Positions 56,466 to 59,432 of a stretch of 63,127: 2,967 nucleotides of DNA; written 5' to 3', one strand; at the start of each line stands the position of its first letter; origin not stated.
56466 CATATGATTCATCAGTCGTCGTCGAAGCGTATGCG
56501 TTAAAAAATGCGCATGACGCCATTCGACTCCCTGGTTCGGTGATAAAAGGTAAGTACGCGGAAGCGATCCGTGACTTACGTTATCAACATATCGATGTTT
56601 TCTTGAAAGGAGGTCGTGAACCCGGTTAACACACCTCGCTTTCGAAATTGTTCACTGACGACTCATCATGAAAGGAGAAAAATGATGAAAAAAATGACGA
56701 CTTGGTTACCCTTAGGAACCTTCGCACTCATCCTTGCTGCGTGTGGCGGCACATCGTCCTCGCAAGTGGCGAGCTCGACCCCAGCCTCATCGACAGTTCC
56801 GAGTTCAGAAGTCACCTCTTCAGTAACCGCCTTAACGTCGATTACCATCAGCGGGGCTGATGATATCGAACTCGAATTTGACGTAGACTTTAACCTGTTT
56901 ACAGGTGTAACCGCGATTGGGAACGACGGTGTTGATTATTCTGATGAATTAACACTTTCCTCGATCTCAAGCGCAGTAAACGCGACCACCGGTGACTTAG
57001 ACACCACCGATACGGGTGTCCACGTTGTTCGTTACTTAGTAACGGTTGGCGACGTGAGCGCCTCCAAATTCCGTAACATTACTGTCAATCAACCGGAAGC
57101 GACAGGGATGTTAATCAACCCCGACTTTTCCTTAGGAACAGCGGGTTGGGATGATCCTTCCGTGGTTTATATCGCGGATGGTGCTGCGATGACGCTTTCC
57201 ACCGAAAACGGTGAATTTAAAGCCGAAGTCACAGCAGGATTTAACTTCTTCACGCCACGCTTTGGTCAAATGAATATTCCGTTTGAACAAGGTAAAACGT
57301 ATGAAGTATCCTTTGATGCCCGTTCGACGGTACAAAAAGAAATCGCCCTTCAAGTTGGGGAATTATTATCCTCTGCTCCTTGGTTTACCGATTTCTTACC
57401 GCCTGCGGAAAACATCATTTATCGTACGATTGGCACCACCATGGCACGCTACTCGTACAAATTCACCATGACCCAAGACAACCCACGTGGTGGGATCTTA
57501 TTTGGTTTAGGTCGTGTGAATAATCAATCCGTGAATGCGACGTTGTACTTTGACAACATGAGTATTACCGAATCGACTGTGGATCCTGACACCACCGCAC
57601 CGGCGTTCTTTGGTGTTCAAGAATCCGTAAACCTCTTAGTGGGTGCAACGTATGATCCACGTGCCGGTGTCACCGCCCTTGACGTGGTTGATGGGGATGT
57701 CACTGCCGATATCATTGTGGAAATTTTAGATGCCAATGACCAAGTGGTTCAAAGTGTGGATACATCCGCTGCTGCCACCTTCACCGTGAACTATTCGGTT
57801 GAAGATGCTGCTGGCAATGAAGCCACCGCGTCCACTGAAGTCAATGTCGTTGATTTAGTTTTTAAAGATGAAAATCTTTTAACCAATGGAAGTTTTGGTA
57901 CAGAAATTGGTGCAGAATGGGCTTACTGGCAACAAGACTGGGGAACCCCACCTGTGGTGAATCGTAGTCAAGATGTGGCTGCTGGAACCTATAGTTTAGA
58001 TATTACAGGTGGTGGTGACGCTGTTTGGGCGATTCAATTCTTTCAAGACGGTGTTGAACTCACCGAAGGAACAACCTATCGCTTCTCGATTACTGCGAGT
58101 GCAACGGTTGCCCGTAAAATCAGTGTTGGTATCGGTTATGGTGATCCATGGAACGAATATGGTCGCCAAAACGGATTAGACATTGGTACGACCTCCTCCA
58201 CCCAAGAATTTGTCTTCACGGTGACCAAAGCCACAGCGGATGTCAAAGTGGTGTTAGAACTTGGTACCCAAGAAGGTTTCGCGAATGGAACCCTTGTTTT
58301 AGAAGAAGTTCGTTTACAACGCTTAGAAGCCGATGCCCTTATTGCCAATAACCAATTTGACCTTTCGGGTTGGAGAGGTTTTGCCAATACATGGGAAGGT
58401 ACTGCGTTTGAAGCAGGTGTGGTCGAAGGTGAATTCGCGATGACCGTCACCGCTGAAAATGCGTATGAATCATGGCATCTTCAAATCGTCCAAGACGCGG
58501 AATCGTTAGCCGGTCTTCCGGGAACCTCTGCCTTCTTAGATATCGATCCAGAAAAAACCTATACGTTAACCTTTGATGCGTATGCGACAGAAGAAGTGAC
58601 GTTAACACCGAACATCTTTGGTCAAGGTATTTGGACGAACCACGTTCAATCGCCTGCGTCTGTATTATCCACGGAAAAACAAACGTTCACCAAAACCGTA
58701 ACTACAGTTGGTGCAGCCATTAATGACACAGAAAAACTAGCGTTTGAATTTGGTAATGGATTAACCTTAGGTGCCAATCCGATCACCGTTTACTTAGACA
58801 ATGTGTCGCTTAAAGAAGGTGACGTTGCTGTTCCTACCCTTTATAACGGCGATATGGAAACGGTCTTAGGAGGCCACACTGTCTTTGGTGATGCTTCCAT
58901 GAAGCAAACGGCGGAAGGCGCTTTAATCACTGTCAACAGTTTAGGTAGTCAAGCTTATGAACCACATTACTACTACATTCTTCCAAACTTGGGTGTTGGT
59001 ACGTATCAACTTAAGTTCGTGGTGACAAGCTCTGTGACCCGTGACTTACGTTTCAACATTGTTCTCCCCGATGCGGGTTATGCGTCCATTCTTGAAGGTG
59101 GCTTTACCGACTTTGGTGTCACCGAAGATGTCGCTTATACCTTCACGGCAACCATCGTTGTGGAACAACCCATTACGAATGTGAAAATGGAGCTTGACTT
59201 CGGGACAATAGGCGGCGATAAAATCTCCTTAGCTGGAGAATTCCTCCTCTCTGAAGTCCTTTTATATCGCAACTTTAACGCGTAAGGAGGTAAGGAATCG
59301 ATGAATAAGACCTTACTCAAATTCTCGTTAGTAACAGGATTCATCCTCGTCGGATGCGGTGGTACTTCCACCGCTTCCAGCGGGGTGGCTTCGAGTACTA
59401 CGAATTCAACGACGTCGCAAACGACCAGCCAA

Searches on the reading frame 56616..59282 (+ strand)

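Call 11: search_protein_families(library=pfam, proteins=[window:56616-59282:+], max_evalue=0.001)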
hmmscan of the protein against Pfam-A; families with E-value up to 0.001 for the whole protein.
window:56616-59282:+ (889 aa): 2 families
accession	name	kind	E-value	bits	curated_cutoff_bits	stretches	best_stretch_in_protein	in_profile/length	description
PF02018.23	CBM_4_9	-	3.9e-25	89.2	25.9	2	420-551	2-133/136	Carbohydrate binding domain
PF16403.11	Bact_surface_Ig-like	-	7.1e-08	32.8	27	1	336-411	7-71/71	Bacterial surface protein, Ig-like domain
